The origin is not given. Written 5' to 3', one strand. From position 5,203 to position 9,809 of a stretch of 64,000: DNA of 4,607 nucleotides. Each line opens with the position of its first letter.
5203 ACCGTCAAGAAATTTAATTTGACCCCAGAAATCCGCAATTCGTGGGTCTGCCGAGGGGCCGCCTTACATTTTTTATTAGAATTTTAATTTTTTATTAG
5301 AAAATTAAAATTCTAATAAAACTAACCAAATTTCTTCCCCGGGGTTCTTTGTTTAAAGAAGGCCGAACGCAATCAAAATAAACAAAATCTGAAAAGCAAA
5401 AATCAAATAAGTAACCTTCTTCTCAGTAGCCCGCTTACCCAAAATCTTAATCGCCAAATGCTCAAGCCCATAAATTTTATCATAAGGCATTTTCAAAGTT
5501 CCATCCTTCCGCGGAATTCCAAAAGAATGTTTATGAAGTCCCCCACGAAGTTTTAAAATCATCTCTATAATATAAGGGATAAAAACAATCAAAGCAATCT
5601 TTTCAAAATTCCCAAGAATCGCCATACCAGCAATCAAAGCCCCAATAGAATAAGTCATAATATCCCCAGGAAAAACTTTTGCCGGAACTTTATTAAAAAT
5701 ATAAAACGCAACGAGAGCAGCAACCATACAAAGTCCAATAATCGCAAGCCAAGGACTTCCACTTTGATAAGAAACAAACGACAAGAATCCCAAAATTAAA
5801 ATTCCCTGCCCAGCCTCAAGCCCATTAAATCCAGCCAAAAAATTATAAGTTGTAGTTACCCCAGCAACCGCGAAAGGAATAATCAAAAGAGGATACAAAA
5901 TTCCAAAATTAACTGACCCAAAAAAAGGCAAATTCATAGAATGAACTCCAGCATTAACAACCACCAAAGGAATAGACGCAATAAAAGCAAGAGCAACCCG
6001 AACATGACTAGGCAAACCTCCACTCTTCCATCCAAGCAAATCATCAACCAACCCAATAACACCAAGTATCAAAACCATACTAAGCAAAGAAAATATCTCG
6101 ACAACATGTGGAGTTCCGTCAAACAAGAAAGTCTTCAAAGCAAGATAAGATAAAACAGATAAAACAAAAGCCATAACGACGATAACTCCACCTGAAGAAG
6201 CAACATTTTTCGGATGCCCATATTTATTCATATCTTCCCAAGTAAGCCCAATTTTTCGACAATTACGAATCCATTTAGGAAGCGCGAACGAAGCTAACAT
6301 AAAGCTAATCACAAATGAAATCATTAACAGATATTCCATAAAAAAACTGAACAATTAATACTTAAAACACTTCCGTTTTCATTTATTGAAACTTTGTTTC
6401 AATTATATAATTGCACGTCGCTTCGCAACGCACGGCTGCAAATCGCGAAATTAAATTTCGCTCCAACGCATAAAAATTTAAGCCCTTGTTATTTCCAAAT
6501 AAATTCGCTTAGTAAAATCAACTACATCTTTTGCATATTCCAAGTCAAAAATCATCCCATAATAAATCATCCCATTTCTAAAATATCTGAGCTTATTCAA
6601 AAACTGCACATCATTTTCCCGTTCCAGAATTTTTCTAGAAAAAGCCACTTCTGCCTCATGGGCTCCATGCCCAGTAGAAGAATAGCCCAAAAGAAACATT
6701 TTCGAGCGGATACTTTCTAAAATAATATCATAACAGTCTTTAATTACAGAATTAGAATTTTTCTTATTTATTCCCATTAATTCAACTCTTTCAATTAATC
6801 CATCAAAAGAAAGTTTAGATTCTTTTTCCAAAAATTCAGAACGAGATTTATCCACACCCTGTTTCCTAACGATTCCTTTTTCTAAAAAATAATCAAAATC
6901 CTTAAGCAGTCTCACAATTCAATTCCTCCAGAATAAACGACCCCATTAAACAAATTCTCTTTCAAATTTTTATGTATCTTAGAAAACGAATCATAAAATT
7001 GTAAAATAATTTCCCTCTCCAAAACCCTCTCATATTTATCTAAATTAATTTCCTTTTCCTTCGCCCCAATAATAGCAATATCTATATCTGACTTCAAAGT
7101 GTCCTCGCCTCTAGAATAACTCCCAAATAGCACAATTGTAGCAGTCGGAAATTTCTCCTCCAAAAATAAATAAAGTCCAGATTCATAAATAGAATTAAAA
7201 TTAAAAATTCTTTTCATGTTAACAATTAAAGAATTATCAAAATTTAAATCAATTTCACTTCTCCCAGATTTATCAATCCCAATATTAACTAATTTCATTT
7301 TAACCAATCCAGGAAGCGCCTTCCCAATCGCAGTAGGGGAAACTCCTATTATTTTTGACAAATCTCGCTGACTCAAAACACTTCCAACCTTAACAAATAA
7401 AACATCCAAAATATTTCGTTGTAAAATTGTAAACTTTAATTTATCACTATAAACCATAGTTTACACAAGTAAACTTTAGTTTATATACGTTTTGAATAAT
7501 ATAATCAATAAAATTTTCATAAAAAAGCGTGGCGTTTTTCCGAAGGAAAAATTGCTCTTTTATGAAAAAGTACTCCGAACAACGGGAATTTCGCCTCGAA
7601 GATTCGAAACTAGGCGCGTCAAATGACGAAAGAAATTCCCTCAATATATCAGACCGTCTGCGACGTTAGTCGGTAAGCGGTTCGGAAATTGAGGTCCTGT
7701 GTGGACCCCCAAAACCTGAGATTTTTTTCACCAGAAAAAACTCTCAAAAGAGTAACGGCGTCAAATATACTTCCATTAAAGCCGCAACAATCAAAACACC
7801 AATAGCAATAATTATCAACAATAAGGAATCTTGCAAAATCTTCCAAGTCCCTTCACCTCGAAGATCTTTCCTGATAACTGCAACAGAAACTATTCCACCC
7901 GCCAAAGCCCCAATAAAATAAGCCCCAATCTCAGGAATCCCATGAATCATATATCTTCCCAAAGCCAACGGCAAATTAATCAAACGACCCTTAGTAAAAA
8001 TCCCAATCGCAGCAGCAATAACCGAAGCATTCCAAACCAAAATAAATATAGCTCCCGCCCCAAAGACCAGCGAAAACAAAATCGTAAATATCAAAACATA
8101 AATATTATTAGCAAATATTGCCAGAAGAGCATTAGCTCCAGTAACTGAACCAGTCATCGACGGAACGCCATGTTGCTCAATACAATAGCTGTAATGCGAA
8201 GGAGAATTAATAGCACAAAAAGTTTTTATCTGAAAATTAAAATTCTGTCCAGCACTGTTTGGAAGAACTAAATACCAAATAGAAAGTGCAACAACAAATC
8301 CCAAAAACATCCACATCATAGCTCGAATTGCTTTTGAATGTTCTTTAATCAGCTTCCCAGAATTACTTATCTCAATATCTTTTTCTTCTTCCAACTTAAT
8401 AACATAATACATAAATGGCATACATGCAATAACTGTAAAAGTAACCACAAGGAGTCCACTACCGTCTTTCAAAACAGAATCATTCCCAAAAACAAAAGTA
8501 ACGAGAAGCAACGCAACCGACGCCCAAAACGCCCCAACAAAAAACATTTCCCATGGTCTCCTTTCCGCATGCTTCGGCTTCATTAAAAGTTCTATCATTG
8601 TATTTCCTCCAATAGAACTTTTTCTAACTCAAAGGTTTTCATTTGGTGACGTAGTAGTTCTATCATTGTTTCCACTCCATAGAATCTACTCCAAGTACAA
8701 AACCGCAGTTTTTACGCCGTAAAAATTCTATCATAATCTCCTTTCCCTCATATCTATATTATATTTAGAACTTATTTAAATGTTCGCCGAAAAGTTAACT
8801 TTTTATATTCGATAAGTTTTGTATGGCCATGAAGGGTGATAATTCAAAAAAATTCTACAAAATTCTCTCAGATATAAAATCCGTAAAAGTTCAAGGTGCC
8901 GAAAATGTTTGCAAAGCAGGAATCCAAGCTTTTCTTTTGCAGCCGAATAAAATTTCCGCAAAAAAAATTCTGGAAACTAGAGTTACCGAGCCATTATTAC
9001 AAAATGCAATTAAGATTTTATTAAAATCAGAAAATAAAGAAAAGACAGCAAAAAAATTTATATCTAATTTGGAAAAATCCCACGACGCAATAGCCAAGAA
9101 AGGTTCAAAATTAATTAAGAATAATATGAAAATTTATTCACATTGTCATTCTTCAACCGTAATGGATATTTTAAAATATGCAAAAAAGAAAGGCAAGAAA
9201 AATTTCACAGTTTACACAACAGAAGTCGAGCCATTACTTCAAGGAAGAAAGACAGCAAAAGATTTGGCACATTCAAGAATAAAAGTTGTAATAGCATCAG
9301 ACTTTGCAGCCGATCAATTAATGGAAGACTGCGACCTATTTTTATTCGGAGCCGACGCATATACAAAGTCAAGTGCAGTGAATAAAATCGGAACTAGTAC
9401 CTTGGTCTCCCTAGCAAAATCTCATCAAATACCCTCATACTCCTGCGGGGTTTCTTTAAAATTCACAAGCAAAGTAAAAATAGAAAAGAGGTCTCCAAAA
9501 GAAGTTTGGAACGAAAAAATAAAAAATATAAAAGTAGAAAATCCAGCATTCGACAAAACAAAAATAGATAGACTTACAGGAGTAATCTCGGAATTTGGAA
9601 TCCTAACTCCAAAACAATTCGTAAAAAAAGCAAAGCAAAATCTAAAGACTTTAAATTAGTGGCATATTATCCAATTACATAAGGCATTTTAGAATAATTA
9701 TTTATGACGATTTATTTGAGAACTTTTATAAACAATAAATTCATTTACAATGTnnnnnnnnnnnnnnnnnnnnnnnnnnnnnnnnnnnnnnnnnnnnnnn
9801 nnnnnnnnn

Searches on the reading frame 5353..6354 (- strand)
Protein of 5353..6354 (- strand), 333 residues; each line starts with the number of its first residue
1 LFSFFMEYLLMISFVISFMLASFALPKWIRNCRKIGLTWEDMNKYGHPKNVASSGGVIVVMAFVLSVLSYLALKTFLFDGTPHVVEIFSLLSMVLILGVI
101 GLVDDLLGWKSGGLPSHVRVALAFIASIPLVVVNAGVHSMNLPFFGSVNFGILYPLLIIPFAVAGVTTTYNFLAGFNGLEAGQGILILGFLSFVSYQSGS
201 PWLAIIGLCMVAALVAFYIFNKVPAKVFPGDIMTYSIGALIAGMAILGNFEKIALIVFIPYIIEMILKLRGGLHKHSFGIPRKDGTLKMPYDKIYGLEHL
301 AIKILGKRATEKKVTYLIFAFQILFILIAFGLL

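Call 6: search_protein_families(library=pfam, max_evalue=0.001, proteins=[window:5353-6354:-])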
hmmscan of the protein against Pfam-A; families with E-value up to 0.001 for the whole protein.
window:5353-6354:- (333 aa): 1 family
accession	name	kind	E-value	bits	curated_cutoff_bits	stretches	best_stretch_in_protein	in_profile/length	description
PF00953.26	Glycos_transf_4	-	3.8e-31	108.7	27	1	88-248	2-159/160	Glycosyl transferase family 4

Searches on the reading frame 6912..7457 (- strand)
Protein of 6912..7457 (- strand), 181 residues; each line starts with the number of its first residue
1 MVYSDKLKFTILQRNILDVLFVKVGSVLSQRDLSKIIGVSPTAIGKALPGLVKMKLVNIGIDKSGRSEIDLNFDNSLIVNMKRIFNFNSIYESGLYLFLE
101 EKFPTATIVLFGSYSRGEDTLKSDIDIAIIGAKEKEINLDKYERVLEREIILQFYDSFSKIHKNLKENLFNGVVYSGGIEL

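Call 47: search_protein_families(library=pfam, max_evalue=0.01, proteins=[window:6912-7457:-])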
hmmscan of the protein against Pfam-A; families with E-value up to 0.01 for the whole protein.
window:6912-7457:- (181 aa): 4 families
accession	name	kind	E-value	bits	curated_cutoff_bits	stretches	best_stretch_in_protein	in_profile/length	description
PF01909.29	NTP_transf_2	-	6e-11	43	21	1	98-165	7-82/93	Nucleotidyltransferase domain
PF18765.7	Polbeta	-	2.1e-08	34.7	26.9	1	99-146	7-43/93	Polymerase beta, Nucleotidyltransferase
PF22600.2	MTPAP-like_central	-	8.8e-06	26.3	27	1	95-162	29-90/139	Poly(A) RNA polymerase, mitochondrial-like, central palm domain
PF03445.19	DUF294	-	0.00096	19.5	21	1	106-146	50-91/138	Putative nucleotidyltransferase DUF294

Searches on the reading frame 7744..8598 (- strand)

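Call 7: search_protein_families(library=pfam, max_evalue=0.001, proteins=[window:7744-8598:-])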
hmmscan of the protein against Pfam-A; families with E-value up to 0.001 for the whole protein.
window:7744-8598:- (284 aa): 1 family
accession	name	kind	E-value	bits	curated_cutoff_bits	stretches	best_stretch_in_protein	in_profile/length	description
PF01944.22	SpoIIM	-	1.9e-14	54.4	26.9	1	112-281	17-163/163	Stage II sporulation protein M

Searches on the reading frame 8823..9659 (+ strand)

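Call 6: search_protein_families(library=pfam, max_evalue=0.001, proteins=[window:8823-9659:+])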
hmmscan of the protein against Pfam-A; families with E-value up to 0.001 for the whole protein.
window:8823-9659:+ (278 aa): 1 family
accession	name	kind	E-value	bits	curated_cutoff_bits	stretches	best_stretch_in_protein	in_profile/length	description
PF01008.23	IF-2B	-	1.4e-41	143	22.4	1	49-263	42-280/280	Initiation factor 2 subunit family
